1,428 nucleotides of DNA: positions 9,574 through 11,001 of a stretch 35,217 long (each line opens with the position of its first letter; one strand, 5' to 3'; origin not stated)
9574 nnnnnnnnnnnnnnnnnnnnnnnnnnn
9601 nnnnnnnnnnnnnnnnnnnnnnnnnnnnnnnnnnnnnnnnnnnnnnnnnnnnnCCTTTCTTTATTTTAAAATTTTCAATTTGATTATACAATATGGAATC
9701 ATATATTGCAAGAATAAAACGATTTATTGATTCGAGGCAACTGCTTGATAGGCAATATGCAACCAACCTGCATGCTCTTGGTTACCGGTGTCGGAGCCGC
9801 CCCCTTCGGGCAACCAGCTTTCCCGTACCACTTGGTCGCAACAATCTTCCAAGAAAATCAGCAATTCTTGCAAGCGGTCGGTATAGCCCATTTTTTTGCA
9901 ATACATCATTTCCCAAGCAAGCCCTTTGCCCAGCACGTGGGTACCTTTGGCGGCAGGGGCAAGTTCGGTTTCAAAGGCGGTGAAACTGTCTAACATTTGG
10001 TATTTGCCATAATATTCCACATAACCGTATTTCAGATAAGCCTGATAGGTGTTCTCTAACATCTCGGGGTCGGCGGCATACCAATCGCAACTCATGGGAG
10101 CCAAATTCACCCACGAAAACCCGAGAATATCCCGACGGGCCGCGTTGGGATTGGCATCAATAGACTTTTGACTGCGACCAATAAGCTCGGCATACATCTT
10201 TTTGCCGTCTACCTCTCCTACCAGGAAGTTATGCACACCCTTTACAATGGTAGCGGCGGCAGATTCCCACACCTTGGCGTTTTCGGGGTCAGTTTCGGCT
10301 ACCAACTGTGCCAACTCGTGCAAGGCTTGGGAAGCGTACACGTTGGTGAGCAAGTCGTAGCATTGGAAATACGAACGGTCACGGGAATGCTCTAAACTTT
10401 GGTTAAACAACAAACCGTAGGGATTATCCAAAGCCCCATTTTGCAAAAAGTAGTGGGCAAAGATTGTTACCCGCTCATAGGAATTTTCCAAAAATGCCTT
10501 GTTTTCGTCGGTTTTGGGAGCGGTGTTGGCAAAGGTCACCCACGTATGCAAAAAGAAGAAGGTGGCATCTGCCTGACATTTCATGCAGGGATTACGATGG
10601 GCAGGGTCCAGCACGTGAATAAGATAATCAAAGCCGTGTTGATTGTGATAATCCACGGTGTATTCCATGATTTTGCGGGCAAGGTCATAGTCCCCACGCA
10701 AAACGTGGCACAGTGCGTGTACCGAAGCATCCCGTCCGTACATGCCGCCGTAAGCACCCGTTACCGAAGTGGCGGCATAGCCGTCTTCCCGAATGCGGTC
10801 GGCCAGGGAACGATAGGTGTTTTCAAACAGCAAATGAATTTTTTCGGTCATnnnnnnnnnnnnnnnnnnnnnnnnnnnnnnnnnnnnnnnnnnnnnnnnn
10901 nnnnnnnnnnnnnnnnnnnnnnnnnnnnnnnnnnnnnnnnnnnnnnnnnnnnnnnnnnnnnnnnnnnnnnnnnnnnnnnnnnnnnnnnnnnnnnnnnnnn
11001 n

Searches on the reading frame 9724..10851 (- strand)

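Call 81: search_protein_families(library=pfam, proteins=[window:9724-10851:-], max_evalue=0.0001)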
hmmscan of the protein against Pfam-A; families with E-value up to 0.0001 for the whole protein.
window:9724-10851:- (375 aa): 0 families

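Call 84: search_protein_families(library=pfam, proteins=[window:9724-10851:-], max_evalue=1)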
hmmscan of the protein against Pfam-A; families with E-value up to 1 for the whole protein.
window:9724-10851:- (375 aa): 1 family
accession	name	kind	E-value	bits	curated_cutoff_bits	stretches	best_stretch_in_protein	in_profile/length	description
PF12895.13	ANAPC3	-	0.28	11.9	27.2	0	41-77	25-61/82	Anaphase-promoting complex, cyclosome, subunit 3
